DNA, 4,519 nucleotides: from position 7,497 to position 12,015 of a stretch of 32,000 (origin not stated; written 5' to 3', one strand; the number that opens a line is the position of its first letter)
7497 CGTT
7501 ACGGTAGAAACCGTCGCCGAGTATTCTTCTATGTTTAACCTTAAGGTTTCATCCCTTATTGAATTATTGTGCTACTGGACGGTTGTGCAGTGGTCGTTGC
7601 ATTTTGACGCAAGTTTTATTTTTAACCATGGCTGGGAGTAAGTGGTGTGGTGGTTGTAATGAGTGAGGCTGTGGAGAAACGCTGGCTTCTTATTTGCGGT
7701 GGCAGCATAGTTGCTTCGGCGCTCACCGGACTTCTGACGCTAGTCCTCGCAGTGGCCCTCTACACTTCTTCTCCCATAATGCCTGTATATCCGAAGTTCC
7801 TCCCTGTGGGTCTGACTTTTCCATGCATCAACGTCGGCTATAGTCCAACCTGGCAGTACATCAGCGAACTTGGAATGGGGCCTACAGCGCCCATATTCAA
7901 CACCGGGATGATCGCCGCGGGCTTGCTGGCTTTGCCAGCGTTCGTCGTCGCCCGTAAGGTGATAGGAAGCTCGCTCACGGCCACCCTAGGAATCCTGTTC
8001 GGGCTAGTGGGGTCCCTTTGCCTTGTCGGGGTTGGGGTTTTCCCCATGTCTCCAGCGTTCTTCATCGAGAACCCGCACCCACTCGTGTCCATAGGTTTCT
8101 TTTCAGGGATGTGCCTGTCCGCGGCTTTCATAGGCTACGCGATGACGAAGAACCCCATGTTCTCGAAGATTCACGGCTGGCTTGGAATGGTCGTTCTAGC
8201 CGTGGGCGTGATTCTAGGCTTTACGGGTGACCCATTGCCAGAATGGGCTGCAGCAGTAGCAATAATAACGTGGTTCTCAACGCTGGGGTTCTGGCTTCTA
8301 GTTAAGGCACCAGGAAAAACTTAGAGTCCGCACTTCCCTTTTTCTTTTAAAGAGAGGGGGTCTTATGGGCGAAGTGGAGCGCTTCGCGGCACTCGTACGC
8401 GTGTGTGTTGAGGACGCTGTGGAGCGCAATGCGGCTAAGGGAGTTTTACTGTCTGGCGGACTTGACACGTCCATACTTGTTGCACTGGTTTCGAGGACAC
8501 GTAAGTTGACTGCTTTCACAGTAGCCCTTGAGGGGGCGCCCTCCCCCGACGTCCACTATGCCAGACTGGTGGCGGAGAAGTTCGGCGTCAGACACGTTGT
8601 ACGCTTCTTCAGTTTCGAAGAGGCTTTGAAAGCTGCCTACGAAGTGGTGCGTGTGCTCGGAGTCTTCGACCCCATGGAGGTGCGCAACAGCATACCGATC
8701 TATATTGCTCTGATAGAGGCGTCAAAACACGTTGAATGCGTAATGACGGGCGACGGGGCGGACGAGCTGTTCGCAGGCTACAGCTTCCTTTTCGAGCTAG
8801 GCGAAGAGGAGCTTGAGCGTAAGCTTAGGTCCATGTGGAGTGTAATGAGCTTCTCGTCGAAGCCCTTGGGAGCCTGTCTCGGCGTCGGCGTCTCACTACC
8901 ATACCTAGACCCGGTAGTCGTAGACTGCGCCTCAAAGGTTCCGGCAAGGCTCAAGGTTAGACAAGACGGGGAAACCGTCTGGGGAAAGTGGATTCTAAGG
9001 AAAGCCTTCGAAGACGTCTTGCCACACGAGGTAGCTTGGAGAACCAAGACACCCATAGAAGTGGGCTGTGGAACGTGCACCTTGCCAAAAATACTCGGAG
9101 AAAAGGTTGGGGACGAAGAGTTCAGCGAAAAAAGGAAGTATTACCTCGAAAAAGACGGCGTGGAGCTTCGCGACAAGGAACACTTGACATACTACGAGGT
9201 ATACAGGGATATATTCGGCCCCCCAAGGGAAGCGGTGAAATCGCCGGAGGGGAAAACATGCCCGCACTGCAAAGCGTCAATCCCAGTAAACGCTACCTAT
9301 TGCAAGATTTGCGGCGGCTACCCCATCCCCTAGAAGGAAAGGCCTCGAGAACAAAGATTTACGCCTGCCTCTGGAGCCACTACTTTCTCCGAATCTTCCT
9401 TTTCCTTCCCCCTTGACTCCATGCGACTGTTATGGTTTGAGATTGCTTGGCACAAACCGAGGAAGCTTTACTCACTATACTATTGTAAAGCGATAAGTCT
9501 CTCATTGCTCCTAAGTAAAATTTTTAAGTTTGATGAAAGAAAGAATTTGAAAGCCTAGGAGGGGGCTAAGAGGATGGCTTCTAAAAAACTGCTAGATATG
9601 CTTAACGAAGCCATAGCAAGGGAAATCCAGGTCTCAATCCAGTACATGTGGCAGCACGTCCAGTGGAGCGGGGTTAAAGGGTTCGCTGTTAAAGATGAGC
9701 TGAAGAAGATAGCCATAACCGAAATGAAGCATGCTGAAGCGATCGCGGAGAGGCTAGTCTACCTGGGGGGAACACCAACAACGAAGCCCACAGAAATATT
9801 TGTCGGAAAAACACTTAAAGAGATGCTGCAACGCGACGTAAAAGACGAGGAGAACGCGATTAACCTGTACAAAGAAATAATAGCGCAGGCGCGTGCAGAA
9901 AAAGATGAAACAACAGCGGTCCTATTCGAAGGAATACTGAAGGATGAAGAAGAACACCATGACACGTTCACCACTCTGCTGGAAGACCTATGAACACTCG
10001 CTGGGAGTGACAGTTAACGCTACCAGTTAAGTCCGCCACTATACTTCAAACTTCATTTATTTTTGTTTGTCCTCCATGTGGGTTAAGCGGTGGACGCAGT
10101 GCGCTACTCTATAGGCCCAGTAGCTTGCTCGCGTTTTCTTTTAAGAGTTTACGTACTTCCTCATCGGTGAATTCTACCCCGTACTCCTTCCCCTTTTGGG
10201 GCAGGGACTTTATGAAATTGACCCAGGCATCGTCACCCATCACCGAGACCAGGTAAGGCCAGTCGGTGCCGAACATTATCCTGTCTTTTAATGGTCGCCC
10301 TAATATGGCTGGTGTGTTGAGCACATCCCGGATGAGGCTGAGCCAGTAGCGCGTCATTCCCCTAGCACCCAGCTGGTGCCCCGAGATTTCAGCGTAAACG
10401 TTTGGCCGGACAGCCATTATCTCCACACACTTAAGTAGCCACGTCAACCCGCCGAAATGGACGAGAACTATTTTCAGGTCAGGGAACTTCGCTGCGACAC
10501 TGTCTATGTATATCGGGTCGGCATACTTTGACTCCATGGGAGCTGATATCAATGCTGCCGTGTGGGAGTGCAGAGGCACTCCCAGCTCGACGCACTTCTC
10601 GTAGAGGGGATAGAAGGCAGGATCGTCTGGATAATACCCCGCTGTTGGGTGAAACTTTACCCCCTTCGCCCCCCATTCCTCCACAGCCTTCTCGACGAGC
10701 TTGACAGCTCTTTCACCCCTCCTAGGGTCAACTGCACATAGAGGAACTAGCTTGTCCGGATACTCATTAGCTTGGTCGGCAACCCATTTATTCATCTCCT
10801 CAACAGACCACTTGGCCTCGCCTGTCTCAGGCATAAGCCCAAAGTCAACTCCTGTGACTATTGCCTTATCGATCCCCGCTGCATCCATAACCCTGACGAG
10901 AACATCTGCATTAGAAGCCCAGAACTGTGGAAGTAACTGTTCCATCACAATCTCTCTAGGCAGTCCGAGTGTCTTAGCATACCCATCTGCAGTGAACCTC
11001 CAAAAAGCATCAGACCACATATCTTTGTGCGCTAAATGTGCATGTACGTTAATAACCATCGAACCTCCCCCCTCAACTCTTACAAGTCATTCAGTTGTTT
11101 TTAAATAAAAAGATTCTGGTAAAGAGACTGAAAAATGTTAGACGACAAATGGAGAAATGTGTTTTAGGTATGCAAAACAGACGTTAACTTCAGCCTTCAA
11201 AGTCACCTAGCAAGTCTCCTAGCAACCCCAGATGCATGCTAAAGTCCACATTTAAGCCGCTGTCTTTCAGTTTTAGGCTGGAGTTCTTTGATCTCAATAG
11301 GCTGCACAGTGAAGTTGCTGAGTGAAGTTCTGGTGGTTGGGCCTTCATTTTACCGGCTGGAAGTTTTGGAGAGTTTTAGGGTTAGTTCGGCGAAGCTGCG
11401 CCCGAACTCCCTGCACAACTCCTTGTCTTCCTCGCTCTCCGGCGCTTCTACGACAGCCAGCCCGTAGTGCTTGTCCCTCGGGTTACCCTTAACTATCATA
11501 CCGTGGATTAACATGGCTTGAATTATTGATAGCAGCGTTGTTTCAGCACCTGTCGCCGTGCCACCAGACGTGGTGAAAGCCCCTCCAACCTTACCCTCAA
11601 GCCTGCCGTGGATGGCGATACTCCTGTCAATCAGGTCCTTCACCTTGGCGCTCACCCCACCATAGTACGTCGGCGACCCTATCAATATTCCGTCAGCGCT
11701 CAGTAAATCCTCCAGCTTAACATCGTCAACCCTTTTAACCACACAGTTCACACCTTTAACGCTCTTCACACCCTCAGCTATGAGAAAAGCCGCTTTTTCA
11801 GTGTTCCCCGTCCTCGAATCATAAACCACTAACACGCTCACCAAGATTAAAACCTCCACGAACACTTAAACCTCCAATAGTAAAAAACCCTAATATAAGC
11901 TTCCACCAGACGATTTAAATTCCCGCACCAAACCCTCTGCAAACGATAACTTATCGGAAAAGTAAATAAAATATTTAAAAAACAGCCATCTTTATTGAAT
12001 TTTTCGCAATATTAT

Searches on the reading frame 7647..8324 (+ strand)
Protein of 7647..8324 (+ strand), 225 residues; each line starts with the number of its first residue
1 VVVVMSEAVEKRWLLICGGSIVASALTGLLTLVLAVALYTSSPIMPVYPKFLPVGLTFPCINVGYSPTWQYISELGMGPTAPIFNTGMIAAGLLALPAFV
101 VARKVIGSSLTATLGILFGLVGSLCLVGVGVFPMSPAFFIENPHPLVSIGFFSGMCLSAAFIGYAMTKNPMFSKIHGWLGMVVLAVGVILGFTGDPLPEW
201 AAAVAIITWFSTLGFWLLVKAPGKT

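Call 23: search_protein_families(library=pfam, proteins=[window:7647-8324:+], max_evalue=0.001)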
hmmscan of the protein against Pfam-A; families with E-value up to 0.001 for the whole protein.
window:7647-8324:+ (225 aa): 1 family
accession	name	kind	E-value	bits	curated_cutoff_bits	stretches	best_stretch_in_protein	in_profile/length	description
PF06197.19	DUF998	-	3.8e-17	63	30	1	62-215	18-183/184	Protein of unknown function (DUF998)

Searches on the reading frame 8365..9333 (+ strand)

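Call 23: search_protein_families(library=pfam, proteins=[window:8365-9333:+], max_evalue=0.001)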
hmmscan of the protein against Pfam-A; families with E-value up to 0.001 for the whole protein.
window:8365-9333:+ (322 aa): 2 families
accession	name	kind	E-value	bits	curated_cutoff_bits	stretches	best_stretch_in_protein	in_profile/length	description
PF00733.27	Asn_synthase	-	2.6e-45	156.1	21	2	8-145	3-141/354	Asparagine synthase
PF12773.13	DZR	-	0.00044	20.8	27.3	1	296-317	24-45/45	Double zinc ribbon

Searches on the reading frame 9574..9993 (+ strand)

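Call 23: search_protein_families(library=pfam, proteins=[window:9574-9993:+], max_evalue=0.001)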
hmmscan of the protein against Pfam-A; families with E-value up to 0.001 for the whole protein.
window:9574-9993:+ (139 aa): 3 families
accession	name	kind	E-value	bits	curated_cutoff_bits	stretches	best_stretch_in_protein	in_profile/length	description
PF00210.30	Ferritin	-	8.2e-33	113.8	24.5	1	8-139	2-139/142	Ferritin-like domain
PF02915.23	Rubrerythrin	-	3.3e-08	34.4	22.8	1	8-135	1-136/137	Rubrerythrin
PF03232.19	COQ7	-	0.00034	20.7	23.5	0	80-137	2-57/169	Ubiquinone biosynthesis protein COQ7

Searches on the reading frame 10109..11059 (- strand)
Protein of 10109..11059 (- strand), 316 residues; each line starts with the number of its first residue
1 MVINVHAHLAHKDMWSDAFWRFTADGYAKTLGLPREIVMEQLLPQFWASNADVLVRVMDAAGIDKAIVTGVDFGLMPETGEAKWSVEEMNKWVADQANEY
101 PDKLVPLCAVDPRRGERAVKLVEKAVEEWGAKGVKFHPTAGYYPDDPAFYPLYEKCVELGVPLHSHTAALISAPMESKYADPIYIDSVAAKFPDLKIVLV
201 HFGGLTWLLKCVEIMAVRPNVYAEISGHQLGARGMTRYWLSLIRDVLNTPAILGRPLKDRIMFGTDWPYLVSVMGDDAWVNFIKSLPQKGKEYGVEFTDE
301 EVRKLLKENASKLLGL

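Call 8: search_protein_families(library=pfam, proteins=[window:10109-11059:-], max_evalue=0.001)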
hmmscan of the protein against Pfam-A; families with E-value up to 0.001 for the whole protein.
window:10109-11059:- (316 aa): 1 family
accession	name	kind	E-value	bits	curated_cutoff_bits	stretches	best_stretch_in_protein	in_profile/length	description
PF04909.20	Amidohydro_2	-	3e-44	152.4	26.4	1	85-316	61-289/289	Amidohydrolase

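Call 101: search_protein_families(library=ncbifam, proteins=[window:10109-11059:-], max_evalue=0.00001)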
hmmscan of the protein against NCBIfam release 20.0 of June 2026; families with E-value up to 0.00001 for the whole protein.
window:10109-11059:- (316 aa): 0 families

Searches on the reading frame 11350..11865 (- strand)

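Call 8: search_protein_families(library=pfam, proteins=[window:11350-11865:-], max_evalue=0.001)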
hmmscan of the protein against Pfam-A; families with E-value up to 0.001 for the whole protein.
window:11350-11865:- (171 aa): 5 families
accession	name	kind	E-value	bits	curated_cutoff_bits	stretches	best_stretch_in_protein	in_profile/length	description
PF03358.20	FMN_red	-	3.6e-13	49.8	24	1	52-127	66-141/152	NADPH-dependent FMN reductase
PF00258.30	Flavodoxin_1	-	9.1e-10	39.3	25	1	13-73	1-62/143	Flavodoxin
PF12724.12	Flavodoxin_5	-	1.1e-09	39.2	27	1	12-102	1-86/145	Flavodoxin domain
PF02525.22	Flavodoxin_2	-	3.7e-05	24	27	1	47-103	69-137/198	Flavodoxin-like fold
PF12641.12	Flavodoxin_3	-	6.5e-05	23.3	27.5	1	12-80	1-64/160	Flavodoxin domain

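Call 101: search_protein_families(library=ncbifam, proteins=[window:11350-11865:-], max_evalue=0.00001)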
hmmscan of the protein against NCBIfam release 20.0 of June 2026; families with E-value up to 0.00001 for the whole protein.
window:11350-11865:- (171 aa): 8 families
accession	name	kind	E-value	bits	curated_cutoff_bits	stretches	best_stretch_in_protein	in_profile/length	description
NF002999.0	PRK03767.1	equivalog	1.8e-22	80.1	141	1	50-129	63-144/200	NAD(P)H:quinone oxidoreductase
TIGR01755.1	flav_wrbA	equivalog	2.6e-18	66.7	132.5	1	52-129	64-143/197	NAD(P)H:quinone oxidoreductase type IV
TIGR01753.1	flav_short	equivalog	2.1e-14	54.2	123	1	11-159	1-140/140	flavodoxin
NF005216.0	PRK06703.1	subfamily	6.5e-14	52.2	127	1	10-161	3-146/151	flavodoxin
NF004049.0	PRK05568.1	equivalog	3.5e-10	40.4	206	1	10-158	3-139/142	flavodoxin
NF005246.0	PRK06756.1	subfamily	2.2e-08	34.2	130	1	9-160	2-145/148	flavodoxin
NF004050.0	PRK05569.1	subfamily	5.4e-08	33.3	136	1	11-66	4-58/141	flavodoxin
NF008316.0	PRK11104.1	equivalog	2.6e-06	27.4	142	1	10-84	2-75/177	menaquinone-dependent protoporphyrinogen IX dehydrogenase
